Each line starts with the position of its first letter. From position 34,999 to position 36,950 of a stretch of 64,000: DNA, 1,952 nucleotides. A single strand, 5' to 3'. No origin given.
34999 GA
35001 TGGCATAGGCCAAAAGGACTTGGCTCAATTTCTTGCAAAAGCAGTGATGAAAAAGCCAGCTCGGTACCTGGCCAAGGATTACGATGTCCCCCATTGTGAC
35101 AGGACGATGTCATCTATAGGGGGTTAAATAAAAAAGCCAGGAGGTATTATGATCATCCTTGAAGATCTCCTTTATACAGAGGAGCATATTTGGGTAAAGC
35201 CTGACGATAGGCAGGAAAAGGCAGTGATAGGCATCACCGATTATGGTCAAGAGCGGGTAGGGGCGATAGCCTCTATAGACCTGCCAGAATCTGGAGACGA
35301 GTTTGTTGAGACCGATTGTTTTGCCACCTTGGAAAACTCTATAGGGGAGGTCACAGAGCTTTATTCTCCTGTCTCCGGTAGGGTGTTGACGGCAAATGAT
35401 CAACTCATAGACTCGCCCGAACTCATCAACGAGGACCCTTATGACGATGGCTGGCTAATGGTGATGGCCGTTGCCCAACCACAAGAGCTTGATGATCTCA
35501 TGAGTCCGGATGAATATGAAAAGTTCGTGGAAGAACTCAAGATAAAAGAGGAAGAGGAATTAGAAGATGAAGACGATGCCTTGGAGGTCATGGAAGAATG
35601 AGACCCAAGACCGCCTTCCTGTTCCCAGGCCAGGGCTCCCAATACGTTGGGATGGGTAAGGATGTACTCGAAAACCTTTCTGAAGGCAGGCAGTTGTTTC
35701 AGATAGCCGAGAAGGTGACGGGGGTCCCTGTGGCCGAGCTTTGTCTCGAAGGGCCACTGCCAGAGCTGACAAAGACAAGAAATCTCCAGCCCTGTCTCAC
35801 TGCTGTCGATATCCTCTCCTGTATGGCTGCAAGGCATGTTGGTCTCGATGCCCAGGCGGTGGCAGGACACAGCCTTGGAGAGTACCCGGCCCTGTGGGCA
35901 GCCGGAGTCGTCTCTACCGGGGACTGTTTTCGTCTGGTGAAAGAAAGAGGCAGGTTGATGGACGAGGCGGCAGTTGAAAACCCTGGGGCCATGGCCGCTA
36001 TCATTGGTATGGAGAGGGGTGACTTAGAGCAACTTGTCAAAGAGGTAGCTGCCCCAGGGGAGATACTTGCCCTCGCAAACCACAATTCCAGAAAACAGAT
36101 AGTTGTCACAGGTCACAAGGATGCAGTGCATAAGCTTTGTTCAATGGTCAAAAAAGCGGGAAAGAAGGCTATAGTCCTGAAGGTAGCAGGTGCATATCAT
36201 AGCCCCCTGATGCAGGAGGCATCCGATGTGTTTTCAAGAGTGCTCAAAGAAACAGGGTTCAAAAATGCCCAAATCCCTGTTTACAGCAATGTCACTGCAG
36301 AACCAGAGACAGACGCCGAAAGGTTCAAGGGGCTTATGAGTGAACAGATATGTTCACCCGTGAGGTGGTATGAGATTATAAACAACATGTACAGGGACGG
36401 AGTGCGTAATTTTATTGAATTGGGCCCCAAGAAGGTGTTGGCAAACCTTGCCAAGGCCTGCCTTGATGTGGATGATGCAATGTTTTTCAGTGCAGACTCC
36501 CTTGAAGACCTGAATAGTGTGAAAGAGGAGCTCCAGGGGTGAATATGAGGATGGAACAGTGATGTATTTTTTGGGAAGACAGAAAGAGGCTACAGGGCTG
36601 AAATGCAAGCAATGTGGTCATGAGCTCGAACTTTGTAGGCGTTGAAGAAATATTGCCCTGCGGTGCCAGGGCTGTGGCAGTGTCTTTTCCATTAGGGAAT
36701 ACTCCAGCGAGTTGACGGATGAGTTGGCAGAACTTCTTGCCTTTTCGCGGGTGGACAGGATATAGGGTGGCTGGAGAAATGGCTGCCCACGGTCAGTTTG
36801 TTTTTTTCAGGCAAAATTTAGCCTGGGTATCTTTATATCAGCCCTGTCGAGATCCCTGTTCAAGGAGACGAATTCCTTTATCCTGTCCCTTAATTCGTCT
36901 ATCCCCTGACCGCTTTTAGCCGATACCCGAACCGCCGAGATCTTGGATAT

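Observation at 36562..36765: Untracked small zinc-ribbon ORF with an in-frame TGA completing a CxxU motif and a SECIS-like hairpin: candidate selenoprotein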

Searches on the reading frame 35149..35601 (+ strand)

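Call 70: search_protein_families(library=pfam, proteins=[window:35149-35601:+], max_evalue=0.00001)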
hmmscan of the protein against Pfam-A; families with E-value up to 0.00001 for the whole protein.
window:35149-35601:+ (150 aa): 1 family
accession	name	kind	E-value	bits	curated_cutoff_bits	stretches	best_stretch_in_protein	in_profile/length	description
PF01597.25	GCV_H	-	1.4e-33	115.8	22.2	1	7-129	1-121/122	Glycine cleavage H-protein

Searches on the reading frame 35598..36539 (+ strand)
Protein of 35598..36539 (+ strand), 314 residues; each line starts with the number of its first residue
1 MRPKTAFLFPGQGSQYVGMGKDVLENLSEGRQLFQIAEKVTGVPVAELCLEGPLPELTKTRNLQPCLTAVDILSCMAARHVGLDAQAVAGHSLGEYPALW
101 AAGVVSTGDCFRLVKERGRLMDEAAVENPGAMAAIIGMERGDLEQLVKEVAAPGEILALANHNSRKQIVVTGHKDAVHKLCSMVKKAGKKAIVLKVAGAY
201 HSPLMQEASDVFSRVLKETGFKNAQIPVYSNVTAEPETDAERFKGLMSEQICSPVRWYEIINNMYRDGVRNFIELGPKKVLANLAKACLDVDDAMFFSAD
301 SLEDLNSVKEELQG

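Call 37: find_encoding_contigs(protein=window:35598-36539:+, flank=10000, max_places=10)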
Protein window:35598-36539:+ (314 aa): 4 contigs read that carry it; 4 places shown.
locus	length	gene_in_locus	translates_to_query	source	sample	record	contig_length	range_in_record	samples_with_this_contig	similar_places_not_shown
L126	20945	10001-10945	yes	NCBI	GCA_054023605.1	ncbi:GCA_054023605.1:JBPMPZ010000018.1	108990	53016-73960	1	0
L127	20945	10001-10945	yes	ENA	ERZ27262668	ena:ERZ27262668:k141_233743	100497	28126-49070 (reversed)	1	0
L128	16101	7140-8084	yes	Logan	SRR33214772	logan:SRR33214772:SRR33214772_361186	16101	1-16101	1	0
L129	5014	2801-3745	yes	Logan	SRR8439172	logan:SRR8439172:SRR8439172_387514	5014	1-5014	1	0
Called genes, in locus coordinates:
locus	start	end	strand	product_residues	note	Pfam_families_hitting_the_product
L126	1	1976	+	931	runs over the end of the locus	PF22638:FlgK_D1, PF07196:Flagellin_IN (faint), PF06429:Flg_bbr_C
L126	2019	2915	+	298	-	PF00669:Flagellin_N, PF00700:Flagellin_C (weak)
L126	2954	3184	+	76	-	PF02599:CsrA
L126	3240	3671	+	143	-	PF02623:FliW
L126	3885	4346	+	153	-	PF22811:Zn_ribbon_NrdR, PF03477:ATP-cone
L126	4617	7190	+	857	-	PF07549:Sec_GG (faint), PF21760:SecD_1st, PF22599:SecDF_P1_head, PF02355:SecD_SecF_C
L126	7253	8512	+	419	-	PF00275:EPSP_synthase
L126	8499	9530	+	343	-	PF04055:Radical_SAM, PF06463:Mob_synth_C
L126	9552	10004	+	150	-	PF01597:GCV_H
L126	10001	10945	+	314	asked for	PF00698:Acyl_transf_1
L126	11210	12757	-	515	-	PF13167:GTP-bdg_N, PF16360:GTP-bdg_M, PF00350:Dynamin_N (faint), PF00009:GTP_EFTU (faint), PF01926:MMR_HSR1, PF02421:FeoB_N (weak)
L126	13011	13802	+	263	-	PF02374:ArsA_ATPase (weak), PF06564:CBP_BcsQ, PF10609:ParA, PF13614:AAA_31, PF00142:Fer4_NifH, PF01656:CbiA, PF09140:MipZ (faint)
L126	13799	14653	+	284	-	PF02195:ParB_N, PF17762:HTH_ParB, PF23552:ParB_C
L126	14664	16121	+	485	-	PF05681:Fumerase, PF05683:Fumerase_C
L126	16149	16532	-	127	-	PF09350:DJC28_CD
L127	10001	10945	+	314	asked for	PF00698:Acyl_transf_1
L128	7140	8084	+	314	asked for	PF00698:Acyl_transf_1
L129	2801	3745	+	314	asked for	PF00698:Acyl_transf_1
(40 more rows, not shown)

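Call 39: find_homologous_proteins(query=window:35598-36539:+, max_evalue=1e-40)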
Query window:35598-36539:+ (314 aa): 7714 proteins with E <= 1e-40 among 8000 candidates; the best 120 are listed.
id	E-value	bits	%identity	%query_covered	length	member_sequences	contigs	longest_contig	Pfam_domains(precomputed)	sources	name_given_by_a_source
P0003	3.1e-205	698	100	100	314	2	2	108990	PF00698.27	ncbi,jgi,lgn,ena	-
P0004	2.6e-140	485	69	99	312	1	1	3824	PF00698.27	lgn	-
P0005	2.1e-138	479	69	99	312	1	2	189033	PF00698.27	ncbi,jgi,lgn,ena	-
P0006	3.2e-138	478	69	99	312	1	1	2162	PF00698.27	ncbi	-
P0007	5.6e-137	474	70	98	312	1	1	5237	PF00698.27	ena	-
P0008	1.4e-136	473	68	99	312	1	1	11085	PF00698.27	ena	-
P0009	3.4e-136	472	67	98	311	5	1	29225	PF00698.27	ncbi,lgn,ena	-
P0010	1.3e-130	453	66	99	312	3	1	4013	PF00698.27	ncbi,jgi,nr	ncbi:MAG: [acyl-carrier-protein] S-malonyltransferase [Thermodesulfatator sp.]|nr:MAG: [acyl-carrier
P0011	9.6e-130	450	66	97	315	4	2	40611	PF00698.27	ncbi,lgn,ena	-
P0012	7.1e-129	448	67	99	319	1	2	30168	PF00698.27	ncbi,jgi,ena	-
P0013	1.2e-121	424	61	98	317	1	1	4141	PF00698.27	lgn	-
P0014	7.0e-120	418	61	97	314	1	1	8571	PF00698.27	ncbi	-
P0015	1.3e-117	411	63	92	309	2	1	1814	PF00698.27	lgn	-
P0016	6.2e-117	408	62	96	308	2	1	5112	PF00698.27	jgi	jgi:[acyl-carrier-protein] S-malonyltransferase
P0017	2.4e-116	406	61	97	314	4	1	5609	PF00698.27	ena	-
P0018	3.5e-116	406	59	98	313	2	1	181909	PF00698.27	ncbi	-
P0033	4.9e-113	396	58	100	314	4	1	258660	PF00698.27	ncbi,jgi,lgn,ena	-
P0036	1.4e-112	394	57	98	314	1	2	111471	PF00698.27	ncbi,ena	-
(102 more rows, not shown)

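Call 40: find_encoding_contigs(protein=P0005, flank=2500, max_places=2)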
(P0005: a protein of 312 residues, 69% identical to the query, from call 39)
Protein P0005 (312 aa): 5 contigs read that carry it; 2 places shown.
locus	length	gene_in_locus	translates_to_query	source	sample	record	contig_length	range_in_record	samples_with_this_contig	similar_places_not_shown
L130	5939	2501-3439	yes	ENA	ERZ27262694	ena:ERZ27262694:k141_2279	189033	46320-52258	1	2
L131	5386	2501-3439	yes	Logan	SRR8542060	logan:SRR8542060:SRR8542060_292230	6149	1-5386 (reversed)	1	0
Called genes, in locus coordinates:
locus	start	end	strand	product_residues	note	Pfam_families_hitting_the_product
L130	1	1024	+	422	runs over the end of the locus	PF00275:EPSP_synthase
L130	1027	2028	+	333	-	PF04055:Radical_SAM, PF06463:Mob_synth_C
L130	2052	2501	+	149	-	PF01597:GCV_H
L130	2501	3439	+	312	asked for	PF00698:Acyl_transf_1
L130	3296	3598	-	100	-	-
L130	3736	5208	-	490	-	PF13167:GTP-bdg_N, PF16360:GTP-bdg_M, PF00025:Arf (faint), PF00009:GTP_EFTU (faint), PF00350:Dynamin_N (faint), PF01926:MMR_HSR1, PF02421:FeoB_N (weak), PF02492:cobW (faint)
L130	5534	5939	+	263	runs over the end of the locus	PF02374:ArsA_ATPase, PF06564:CBP_BcsQ, PF10609:ParA, PF13614:AAA_31, PF00142:Fer4_NifH, PF01656:CbiA, PF09140:MipZ (faint)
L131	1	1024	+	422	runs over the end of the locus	PF00275:EPSP_synthase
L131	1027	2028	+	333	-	PF04055:Radical_SAM, PF06463:Mob_synth_C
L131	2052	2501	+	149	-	PF01597:GCV_H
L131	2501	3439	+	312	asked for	PF00698:Acyl_transf_1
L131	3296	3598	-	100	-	-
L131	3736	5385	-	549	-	?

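Call 41: find_encoding_contigs(protein=P0009, flank=2500, max_places=2)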
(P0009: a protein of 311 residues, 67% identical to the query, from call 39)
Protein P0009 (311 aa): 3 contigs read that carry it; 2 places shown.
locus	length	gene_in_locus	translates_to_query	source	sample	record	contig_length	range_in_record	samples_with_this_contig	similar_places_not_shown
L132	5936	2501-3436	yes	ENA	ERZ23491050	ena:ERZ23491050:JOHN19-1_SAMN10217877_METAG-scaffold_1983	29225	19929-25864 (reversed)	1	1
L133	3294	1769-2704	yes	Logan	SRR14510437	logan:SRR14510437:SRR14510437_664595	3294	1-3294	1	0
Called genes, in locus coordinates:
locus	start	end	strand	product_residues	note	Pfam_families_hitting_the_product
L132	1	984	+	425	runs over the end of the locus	PF00275:EPSP_synthase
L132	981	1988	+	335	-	PF13353:Fer4_12 (faint), PF04055:Radical_SAM, PF06463:Mob_synth_C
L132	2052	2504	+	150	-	PF01597:GCV_H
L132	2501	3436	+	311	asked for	PF00698:Acyl_transf_1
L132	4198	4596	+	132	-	PF01047:MarR (faint), PF13412:HTH_24 (faint), PF01022:HTH_5, PF12840:HTH_20 (faint)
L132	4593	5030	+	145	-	PF01451:LMWPc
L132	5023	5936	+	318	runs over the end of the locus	PF03773:ArsP_1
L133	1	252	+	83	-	?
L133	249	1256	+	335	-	PF13353:Fer4_12 (faint), PF04055:Radical_SAM, PF06463:Mob_synth_C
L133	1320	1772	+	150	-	PF01597:GCV_H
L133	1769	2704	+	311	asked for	PF00698:Acyl_transf_1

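Call 42: find_encoding_contigs(protein=P0011, flank=2500, max_places=2)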
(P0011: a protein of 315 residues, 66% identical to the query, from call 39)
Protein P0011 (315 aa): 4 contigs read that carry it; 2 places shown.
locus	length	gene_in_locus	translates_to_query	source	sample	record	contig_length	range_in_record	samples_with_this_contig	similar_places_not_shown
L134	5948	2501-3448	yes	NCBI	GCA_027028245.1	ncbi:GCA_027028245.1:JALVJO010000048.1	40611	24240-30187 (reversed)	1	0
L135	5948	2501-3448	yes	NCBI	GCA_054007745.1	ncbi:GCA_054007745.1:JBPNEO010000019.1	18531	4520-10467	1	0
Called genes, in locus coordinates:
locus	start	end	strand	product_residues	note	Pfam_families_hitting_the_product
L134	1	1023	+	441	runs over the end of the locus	PF00275:EPSP_synthase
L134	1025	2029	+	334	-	PF04055:Radical_SAM, PF06463:Mob_synth_C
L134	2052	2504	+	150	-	PF01597:GCV_H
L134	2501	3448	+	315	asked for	PF00698:Acyl_transf_1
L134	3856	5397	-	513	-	PF13167:GTP-bdg_N, PF16360:GTP-bdg_M, PF00009:GTP_EFTU (faint), PF01926:MMR_HSR1, PF02421:FeoB_N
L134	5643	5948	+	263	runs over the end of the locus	PF02374:ArsA_ATPase (weak), PF06564:CBP_BcsQ, PF10609:ParA, PF13614:AAA_31, PF00142:Fer4_NifH, PF01656:CbiA, PF09140:MipZ (weak)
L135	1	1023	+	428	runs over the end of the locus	PF00275:EPSP_synthase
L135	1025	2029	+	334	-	PF04055:Radical_SAM, PF06463:Mob_synth_C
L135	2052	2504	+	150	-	PF01597:GCV_H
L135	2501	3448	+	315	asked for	PF00698:Acyl_transf_1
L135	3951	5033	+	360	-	PF01594:AI-2E_transport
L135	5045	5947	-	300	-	PF03544:TonB_C (faint), PF13103:TonB_2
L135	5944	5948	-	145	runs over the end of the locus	PF02472:ExbD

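Call 43: find_encoding_contigs(protein=P0012, flank=2500, max_places=2)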
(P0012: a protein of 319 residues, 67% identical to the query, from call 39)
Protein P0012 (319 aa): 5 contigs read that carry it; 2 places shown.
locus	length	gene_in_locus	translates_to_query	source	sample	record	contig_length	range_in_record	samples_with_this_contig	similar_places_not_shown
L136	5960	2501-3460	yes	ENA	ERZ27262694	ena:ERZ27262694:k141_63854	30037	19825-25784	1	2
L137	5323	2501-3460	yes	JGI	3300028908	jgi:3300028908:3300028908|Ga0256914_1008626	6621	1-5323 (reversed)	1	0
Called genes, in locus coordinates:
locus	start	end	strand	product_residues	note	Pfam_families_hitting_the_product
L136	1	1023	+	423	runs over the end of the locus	PF00275:EPSP_synthase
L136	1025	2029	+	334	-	PF04055:Radical_SAM, PF06463:Mob_synth_C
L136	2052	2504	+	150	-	PF01597:GCV_H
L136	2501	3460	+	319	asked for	PF00698:Acyl_transf_1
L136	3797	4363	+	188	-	PF03695:UPF0149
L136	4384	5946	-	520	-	PF13167:GTP-bdg_N, PF16360:GTP-bdg_M, PF00009:GTP_EFTU (faint), PF01926:MMR_HSR1, PF02421:FeoB_N (weak), PF16897:MMR_HSR1_Xtn (faint)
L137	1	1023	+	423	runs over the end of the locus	PF00275:EPSP_synthase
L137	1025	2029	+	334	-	PF04055:Radical_SAM, PF06463:Mob_synth_C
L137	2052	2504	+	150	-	PF01597:GCV_H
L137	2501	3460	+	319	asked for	PF00698:Acyl_transf_1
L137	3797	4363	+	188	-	PF03695:UPF0149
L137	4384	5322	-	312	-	?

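Call 46: find_encoding_contigs(protein=P0018, flank=2500, max_places=1)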
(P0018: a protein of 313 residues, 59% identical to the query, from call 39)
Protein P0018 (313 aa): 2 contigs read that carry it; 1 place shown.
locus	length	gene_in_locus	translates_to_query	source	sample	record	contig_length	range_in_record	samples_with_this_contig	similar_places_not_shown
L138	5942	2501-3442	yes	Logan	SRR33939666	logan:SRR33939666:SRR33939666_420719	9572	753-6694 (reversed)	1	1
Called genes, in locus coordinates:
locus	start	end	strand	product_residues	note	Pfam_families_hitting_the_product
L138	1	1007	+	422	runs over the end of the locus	PF00275:EPSP_synthase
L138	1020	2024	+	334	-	PF04055:Radical_SAM, PF06463:Mob_synth_C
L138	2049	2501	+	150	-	PF01597:GCV_H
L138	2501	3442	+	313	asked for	PF00698:Acyl_transf_1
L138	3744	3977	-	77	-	-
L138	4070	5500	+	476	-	PF01590:GAF (weak), PF00512:HisKA, PF02518:HATPase_c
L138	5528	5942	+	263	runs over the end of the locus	PF01026:TatD_DNase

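Call 47: find_encoding_contigs(protein=P0033, flank=2500, max_places=1)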
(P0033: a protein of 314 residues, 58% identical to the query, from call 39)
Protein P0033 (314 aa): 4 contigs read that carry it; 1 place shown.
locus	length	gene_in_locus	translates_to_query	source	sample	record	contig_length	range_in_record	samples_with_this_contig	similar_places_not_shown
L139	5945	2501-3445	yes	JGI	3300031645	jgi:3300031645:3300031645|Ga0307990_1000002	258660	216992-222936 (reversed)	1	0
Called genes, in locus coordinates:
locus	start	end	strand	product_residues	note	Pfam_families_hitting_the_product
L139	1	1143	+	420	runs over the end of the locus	PF00275:EPSP_synthase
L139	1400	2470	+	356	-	PF04055:Radical_SAM, PF13353:Fer4_12 (weak), PF06463:Mob_synth_C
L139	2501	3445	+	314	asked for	PF00698:Acyl_transf_1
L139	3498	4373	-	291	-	-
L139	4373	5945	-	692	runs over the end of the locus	PF21305:type_II_gspD_N0, PF03958:Secretin_N, PF00263:Secretin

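Call 48: find_encoding_contigs(protein=P0036, flank=2500, max_places=1)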
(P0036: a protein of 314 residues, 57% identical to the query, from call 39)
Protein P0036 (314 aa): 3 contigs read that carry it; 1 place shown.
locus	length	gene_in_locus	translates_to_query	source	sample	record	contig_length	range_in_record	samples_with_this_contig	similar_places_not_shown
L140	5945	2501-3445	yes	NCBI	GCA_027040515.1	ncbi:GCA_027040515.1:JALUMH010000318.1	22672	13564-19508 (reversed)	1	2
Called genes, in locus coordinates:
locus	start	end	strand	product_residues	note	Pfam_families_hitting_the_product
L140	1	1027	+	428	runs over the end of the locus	PF00275:EPSP_synthase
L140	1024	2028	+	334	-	PF04055:Radical_SAM, PF06463:Mob_synth_C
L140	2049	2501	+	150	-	PF01597:GCV_H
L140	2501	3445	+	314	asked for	PF00698:Acyl_transf_1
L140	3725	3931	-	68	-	-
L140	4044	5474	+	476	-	PF00512:HisKA, PF02518:HATPase_c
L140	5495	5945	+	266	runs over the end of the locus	PF01026:TatD_DNase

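Call 49: find_encoding_contigs(protein=P0014, flank=2500, max_places=1)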
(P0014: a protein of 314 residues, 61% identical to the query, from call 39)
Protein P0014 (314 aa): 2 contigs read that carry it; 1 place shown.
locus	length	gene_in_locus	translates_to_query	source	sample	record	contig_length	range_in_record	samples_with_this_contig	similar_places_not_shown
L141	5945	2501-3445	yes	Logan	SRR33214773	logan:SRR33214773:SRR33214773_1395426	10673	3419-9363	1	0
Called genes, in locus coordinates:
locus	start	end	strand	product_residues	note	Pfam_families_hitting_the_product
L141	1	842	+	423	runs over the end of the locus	PF00275:EPSP_synthase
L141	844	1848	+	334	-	PF04055:Radical_SAM, PF06463:Mob_synth_C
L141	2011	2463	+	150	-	PF01597:GCV_H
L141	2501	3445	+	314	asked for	PF00698:Acyl_transf_1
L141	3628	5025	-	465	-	PF13167:GTP-bdg_N, PF16360:GTP-bdg_M, PF00009:GTP_EFTU (faint), PF01926:MMR_HSR1, PF02421:FeoB_N (weak), PF16897:MMR_HSR1_Xtn (weak)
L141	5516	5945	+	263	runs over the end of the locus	PF02374:ArsA_ATPase (weak), PF06564:CBP_BcsQ, PF10609:ParA (weak), PF13614:AAA_31, PF00142:Fer4_NifH, PF01656:CbiA, PF09140:MipZ (weak)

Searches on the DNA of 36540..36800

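Call 79: search_rna_families(source=window, start=36540, end=36800, threshold=evalue, max_evalue=10, show_alignments=2)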
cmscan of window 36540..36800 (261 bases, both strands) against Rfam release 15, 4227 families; matches with E-value up to 10: 3.
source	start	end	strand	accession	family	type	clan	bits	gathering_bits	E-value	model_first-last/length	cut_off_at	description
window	36616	36680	+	RF01125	sR4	Gene; snRNA; snoRNA; CD-box;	-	10.6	50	5.1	1-56/56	no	Small nucleolar RNA sR4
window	36738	36781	+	RF02207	WT1-AS_5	Gene; lncRNA;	-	8.7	80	9.8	1-79/79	no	WT1 antisense RNA conserved region 5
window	36669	36800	+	RF02113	DLG2-AS1_2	Gene; lncRNA;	-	7.8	70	5.9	1-99/215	3'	DLG2 antisense RNA 1 conserved region 2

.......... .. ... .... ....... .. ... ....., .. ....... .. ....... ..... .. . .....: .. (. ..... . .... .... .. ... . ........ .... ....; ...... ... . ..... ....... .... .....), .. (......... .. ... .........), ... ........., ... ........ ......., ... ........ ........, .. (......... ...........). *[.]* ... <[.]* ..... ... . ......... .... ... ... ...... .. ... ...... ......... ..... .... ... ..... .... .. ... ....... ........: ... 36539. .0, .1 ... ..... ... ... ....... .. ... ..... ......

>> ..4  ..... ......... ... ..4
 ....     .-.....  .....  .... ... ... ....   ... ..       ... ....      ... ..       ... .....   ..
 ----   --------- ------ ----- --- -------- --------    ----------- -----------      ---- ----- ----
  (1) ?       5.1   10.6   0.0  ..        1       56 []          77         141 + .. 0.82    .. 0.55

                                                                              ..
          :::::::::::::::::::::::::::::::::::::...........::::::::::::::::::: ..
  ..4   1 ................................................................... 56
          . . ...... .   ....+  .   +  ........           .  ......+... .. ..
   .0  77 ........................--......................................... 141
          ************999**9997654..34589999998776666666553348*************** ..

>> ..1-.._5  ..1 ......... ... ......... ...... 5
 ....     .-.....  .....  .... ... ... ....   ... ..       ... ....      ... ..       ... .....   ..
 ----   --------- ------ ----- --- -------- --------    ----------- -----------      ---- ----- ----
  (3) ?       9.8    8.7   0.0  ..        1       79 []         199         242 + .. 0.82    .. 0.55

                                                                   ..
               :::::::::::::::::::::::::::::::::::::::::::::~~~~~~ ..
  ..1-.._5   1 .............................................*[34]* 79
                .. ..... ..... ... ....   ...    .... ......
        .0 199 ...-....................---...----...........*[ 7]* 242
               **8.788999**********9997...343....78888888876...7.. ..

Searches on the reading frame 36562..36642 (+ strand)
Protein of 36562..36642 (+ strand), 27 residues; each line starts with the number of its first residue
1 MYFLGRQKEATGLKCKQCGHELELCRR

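Call 4: search_protein_families(library=ncbifam, proteins=[window:36562-36642:+], max_evalue=10)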
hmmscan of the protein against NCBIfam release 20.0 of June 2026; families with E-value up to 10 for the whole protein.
seq(27 aa): 1 family
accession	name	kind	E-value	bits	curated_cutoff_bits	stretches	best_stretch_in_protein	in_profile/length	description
NF047912.1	ECs_2282_CxxC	subfamily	0.012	15.5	37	1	7-22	22-37/60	ECs_2282 family putative zinc-binding protein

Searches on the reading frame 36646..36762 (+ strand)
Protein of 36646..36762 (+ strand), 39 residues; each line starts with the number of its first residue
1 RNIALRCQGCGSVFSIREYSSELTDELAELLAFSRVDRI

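Call 4: search_protein_families(library=ncbifam, proteins=[window:36646-36762:+], max_evalue=10)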
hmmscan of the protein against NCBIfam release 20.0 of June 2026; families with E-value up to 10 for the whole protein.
seq(39 aa): 2 families
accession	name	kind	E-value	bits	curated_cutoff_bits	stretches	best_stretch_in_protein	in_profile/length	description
NF041197.2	CxxC_Se_CxxC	equivalog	3.2e-09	36.8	40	1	1-39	15-53/53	dual CXXC motif small (seleno)protein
NF003008.0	PRK03824.1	equivalog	0.13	12.2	125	1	4-33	70-99/135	hydrogenase nickel incorporation protein HypA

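Call 20: search_protein_representatives(protein=window:36646-36762:+)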
Query: 39 residues. Proteins with E-value up to 0.001 (for the whole library): 2; up to 1e-10: 0; up to 1e-30: 0. The best 2 are listed.
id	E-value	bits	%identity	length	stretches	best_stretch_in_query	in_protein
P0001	4.8e-09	50.6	65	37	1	3-39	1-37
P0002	1.3e-05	40.2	40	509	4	5-28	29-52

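Call 23: find_encoding_contigs(protein=P0001, flank=6000, max_places=10)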
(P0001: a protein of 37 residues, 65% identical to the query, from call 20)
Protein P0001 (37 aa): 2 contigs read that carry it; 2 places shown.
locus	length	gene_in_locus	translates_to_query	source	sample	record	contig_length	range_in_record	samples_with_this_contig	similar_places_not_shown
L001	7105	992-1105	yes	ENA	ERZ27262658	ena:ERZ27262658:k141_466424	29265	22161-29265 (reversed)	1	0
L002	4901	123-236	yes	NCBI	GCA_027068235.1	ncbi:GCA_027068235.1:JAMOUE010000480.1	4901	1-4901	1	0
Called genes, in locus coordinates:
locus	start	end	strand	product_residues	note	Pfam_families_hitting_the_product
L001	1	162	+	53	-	?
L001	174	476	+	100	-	PF01909:NTP_transf_2, PF18765:Polbeta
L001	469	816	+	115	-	PF01934:HepT-like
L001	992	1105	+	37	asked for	-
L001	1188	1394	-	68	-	-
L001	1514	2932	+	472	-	PF00512:HisKA, PF02518:HATPase_c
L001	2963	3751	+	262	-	PF01026:TatD_DNase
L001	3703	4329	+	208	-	PF02545:Maf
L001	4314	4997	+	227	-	PF01168:Ala_racemase_N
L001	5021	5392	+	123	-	PF01242:PTPS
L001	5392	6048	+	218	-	PF04055:Radical_SAM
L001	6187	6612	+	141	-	PF00430:ATP-synt_B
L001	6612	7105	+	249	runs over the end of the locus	-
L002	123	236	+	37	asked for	-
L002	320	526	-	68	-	-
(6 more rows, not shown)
